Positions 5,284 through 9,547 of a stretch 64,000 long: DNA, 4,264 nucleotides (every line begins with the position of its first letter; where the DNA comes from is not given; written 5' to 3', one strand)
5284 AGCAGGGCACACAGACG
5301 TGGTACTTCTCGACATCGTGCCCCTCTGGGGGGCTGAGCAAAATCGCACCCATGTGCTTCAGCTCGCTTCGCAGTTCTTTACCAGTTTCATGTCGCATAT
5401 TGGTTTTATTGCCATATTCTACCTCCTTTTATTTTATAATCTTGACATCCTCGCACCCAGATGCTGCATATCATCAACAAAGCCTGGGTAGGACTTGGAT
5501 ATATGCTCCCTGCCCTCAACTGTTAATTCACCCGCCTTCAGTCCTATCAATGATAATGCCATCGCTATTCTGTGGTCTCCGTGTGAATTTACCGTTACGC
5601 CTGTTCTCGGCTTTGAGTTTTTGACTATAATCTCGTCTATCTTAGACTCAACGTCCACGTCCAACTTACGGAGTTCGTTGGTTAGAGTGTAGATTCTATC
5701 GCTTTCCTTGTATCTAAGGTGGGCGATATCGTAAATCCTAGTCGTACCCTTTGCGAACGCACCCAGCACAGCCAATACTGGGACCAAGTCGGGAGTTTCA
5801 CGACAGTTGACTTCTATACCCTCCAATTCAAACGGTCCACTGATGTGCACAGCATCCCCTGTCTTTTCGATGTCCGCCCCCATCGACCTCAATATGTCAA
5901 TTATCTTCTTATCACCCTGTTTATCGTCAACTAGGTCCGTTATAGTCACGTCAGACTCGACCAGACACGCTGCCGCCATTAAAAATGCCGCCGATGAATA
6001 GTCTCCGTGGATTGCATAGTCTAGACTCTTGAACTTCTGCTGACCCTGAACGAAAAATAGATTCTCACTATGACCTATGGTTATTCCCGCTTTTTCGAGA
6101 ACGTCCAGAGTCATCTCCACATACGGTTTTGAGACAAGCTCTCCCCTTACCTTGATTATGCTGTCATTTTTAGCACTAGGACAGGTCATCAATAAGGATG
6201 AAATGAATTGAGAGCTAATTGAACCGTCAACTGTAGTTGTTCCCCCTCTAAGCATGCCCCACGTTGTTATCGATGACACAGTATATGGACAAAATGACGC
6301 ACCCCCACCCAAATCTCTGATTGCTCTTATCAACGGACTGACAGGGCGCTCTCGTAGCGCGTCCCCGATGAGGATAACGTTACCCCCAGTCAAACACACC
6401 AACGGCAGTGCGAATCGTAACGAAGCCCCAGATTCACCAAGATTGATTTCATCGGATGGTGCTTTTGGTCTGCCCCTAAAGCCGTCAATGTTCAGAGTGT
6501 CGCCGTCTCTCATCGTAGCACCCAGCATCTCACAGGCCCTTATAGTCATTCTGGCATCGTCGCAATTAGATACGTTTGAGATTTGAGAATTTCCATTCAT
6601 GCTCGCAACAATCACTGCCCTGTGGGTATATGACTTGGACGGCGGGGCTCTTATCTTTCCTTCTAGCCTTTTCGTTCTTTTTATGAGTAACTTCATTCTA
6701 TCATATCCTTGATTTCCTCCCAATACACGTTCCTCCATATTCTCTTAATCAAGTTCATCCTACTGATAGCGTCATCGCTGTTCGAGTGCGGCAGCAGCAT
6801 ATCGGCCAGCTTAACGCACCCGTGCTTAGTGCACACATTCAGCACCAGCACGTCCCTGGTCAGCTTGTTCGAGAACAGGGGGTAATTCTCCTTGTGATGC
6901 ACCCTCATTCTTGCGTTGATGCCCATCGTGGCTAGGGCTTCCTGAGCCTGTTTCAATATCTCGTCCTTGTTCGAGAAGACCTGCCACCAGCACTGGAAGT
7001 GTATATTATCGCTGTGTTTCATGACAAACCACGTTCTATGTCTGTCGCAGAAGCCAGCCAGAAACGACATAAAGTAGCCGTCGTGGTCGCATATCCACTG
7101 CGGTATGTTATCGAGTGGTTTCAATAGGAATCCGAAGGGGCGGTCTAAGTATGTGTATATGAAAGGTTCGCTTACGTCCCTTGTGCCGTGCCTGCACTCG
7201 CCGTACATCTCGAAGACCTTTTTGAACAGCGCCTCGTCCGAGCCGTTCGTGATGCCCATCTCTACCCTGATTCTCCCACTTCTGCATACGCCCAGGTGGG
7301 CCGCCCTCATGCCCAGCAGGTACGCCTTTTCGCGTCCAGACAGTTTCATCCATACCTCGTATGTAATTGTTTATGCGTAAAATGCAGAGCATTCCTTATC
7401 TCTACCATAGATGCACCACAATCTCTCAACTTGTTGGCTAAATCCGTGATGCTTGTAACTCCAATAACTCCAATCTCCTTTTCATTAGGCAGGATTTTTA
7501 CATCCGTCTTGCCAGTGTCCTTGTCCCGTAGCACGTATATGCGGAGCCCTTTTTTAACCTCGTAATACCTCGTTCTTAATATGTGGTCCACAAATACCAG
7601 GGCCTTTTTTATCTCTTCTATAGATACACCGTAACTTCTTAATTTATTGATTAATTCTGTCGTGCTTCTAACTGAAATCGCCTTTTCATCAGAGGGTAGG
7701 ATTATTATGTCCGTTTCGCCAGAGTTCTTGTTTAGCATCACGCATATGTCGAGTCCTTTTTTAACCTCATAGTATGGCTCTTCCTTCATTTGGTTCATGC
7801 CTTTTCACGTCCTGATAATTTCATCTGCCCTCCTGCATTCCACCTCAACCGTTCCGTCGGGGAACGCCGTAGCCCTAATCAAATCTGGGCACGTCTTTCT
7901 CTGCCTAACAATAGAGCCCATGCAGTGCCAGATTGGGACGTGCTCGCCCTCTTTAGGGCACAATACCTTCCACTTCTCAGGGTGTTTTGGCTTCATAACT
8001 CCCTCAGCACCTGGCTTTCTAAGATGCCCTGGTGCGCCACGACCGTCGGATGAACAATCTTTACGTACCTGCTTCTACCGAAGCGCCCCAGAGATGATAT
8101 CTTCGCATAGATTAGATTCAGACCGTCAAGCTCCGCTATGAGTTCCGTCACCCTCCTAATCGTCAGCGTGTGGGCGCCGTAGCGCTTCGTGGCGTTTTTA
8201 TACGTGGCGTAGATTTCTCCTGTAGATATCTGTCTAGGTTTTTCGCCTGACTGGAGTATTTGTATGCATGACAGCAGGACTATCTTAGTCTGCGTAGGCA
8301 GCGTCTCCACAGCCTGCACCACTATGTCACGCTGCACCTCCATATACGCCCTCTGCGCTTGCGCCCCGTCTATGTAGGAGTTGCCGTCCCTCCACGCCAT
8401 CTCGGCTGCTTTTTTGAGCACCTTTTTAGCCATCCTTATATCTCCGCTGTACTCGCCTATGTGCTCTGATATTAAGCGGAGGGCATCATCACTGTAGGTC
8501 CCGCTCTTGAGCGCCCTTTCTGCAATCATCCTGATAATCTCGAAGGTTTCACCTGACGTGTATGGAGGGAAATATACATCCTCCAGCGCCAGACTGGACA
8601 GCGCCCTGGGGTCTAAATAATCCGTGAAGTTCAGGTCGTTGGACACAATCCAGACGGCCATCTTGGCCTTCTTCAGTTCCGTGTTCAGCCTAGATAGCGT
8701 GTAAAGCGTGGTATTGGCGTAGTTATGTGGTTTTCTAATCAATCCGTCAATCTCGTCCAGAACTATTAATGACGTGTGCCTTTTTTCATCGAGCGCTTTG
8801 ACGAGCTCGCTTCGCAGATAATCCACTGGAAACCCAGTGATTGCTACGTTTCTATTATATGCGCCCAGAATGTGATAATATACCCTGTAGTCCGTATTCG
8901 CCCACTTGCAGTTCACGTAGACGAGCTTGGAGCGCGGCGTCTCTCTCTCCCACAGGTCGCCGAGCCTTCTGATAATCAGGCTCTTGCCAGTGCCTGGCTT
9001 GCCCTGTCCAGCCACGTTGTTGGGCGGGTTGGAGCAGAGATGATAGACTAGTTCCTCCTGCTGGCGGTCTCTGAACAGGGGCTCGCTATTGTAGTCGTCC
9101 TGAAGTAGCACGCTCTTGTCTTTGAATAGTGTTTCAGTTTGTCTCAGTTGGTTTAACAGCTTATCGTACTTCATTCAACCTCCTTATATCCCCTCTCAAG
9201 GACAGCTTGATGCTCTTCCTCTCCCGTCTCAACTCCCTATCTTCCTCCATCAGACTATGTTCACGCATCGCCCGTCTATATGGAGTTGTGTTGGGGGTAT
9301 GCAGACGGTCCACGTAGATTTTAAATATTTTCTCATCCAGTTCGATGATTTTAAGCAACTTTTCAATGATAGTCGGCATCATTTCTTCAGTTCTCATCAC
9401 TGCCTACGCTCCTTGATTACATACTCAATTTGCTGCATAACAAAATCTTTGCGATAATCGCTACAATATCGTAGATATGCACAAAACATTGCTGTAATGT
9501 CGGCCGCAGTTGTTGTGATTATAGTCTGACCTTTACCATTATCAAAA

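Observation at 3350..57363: Element-wide 17-bp semi-palindromic box (at least 27 copies) with block-wise polarity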

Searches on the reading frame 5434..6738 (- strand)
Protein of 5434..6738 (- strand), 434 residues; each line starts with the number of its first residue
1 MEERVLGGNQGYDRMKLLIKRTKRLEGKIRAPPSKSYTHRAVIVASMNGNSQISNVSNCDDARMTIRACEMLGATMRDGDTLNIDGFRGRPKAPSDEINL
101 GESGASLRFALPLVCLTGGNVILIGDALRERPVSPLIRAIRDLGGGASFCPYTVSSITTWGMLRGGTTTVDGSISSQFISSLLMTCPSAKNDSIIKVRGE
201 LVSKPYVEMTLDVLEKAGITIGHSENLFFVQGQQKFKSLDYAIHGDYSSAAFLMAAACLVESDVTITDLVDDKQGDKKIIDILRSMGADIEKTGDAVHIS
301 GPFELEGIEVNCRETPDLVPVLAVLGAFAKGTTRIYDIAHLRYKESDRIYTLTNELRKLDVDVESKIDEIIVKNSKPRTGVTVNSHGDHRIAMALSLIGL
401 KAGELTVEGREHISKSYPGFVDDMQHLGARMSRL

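Call 10: search_protein_families(library=pfam, proteins=[window:5434-6738:-], max_evalue=0.01)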
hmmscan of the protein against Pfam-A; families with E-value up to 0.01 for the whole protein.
window:5434-6738:- (434 aa): 1 family
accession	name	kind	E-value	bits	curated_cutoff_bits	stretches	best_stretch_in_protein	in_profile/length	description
PF00275.25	EPSP_synthase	-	3.8e-99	332.7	22.8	1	20-424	2-417/417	EPSP synthase (3-phosphoshikimate 1-carboxyvinyltransferase)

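Call 11: find_related_loci(query=window:5434-6738:-, collection=genome_contigs, flank=10000)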
Query window:5434-6738:- (434 aa) in genome_contigs; peptide patterns used: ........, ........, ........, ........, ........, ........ (x = any residue, [..] = any of these).
102 stretches matched a pattern; 3 encode a relative of the query (tblastn E <= 1e-3); 3 distinct loci.
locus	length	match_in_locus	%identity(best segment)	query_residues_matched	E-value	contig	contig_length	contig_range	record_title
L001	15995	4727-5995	48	17-431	1e-117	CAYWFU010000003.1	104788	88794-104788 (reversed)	MAG TPA_asm: uncultured bacterium isolate binchicken_co232_183 genome assembly, contig: NODE_276_length_104788_cov_7.532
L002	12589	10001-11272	46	15-431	9e-112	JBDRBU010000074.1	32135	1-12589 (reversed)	MAG: Candidatus Firestonebacteria bacterium isolate MEGAHIT-group-1.147 k141_13675656, whole genome shotgun sequence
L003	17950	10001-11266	48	16-431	1e-116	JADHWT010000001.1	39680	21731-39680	MAG: Candidatus Omnitrophota bacterium isolate BS750m-G34 BS-750m-C951, whole genome shotgun sequence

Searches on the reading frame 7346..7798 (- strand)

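Call 54: search_protein_families(library=pfam, proteins=[window:7346-7798:-], max_evalue=0.05)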
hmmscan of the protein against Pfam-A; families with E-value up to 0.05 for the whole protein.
window:7346-7798:- (150 aa): 5 families
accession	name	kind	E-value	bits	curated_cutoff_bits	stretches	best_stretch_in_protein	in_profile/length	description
PF21982.2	RecX_HTH1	-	0.0079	16.6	26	0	44-67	14-37/40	RecX, first three-helix domain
PF04361.18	DUF494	-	0.0095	16.2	22.6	0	46-88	21-69/153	Protein of unknown function (DUF494)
PF24645.1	DUF7639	-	0.042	14.3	27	0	73-105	24-56/92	Domain of unknown function (DUF7639)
PF01180.27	DHO_dh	-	0.043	13.4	27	0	109-143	244-277/291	Dihydroorotate dehydrogenase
PF21461.3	HL_N-beta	-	0.048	13.9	27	0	90-114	31-55/57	Hyaluronate lyase, N-terminal beta-sheet domain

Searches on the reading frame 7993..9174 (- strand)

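Call 10: search_protein_families(library=pfam, proteins=[window:7993-9174:-], max_evalue=0.01)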
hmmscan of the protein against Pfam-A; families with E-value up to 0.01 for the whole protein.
window:7993-9174:- (393 aa): 12 families
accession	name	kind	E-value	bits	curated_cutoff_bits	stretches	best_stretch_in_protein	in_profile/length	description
PF09079.17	Cdc6_C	-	2.6e-19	69.4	25.1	1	288-375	2-88/96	CDC6, C terminal winged helix domain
PF22703.2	Cdc6_lid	-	2e-09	37.6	27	1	212-276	2-66/68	Cdc6 AAA+ ATPase-type lid domain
PF13401.12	AAA_22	-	8.1e-09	36.3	27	1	58-163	12-110/130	AAA domain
PF22606.2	Cdc6-ORC-like_ATPase_lid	-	1.7e-05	25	27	1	205-260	1-56/60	Cdc6/ORC-like, ATPase lid domain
PF00004.35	AAA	-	9.6e-05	23.3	21.2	1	58-176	5-106/131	ATPase family associated with various cellular activities (AAA)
PF13604.12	AAA_30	-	0.00028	21.1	27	1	37-79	4-46/191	AAA domain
PF05621.17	TniB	-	0.00067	19.6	22.4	1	45-168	29-154/189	Bacterial TniB protein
PF17872.7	AAA_lid_10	-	0.0034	18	23.2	1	227-262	45-80/99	AAA lid domain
PF13191.12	AAA_16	-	0.0066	17.4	32.6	0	34-99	4-66/167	AAA ATPase domain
PF05729.18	NACHT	-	0.0076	16.5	26.7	0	56-163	5-113/167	NACHT domain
PF24883.2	NPHP3_N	-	0.008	16.8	24.8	0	56-107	27-76/164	Nephrocystin 3, N-terminal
PF09848.15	SLFN-g3_helicase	-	0.008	15.9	24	0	57-171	7-115/354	Schlafen group 3, DNA/RNA helicase domain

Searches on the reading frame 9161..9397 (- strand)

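Call 53: search_protein_families(library=pfam, proteins=[window:9161-9397:-], max_evalue=0.05)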
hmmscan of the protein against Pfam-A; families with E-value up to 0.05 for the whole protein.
window:9161-9397:- (78 aa): 1 family
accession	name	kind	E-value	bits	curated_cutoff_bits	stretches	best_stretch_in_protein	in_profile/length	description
PF04961.17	FTCD_C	-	0.031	14.5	24.5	1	7-51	60-104/182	Formiminotransferase-cyclodeaminase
